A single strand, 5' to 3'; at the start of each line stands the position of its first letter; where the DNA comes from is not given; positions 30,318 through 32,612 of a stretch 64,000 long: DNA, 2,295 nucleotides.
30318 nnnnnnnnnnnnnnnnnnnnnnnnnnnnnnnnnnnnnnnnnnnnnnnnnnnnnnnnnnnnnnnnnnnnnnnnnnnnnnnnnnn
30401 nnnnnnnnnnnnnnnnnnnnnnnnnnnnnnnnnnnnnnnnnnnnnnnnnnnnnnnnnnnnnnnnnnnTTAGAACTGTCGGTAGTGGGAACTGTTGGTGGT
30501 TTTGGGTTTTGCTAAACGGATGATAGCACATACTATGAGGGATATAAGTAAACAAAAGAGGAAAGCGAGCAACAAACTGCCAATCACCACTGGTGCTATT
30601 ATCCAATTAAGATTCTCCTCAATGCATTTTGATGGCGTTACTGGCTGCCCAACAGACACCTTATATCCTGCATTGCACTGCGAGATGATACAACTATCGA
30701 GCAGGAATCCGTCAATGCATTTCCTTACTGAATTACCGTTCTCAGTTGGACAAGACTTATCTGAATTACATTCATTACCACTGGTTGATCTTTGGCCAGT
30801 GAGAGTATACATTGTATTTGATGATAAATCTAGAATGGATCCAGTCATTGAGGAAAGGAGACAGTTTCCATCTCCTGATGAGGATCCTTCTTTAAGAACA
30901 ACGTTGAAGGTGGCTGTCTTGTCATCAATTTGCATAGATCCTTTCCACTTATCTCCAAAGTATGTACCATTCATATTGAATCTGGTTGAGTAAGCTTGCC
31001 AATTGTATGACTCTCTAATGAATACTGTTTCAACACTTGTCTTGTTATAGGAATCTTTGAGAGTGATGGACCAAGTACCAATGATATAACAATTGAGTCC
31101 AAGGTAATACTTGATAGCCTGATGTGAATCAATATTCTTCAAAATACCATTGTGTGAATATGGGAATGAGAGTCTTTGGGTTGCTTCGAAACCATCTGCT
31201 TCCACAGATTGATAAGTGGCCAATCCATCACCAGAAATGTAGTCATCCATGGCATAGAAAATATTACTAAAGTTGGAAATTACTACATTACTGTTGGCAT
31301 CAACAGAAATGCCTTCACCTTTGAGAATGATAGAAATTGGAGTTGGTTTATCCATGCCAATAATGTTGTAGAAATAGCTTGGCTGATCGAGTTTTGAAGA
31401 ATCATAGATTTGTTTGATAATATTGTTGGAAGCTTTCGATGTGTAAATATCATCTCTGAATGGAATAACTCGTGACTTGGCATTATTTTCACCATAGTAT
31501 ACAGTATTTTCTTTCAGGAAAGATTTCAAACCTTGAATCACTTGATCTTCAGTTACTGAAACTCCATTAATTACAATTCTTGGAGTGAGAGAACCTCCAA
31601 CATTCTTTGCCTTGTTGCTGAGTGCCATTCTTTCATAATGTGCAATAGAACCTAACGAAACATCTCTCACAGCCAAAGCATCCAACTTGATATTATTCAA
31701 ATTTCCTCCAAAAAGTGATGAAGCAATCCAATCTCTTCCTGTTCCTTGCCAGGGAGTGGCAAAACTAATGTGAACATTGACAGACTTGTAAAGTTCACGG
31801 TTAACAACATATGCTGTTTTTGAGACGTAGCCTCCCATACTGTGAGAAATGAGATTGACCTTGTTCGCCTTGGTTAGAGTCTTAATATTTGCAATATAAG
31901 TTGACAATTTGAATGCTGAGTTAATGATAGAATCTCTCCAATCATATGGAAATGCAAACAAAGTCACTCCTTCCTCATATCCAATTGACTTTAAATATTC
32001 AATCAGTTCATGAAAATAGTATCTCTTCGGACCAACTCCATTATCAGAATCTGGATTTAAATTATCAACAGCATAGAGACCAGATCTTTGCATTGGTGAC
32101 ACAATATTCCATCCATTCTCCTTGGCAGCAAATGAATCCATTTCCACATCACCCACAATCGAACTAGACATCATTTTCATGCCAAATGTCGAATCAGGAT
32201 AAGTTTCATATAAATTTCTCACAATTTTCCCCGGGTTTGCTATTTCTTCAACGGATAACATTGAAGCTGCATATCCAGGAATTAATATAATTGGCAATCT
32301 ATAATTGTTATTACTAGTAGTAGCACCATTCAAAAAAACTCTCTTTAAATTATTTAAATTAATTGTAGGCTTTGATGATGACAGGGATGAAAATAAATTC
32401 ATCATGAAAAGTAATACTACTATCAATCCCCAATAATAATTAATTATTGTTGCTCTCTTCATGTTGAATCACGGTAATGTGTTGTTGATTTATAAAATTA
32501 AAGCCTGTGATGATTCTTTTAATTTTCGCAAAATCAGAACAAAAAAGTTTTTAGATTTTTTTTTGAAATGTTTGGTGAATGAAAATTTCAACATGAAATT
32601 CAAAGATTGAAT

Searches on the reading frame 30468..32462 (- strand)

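Call 70: search_protein_families(library=pfam, proteins=[window:30468-32462:-], max_evalue=0.00001)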
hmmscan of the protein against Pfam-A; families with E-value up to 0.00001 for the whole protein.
window:30468-32462:- (664 aa): 2 families
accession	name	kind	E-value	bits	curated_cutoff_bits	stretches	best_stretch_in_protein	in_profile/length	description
PF02450.21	LCAT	-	4.5e-17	62.8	21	1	127-269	48-192/392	Lecithin:cholesterol acyltransferase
PF07819.20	PGAP1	-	1.1e-07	32.2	24.3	1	194-244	85-137/233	PGAP1-like alpha/beta domain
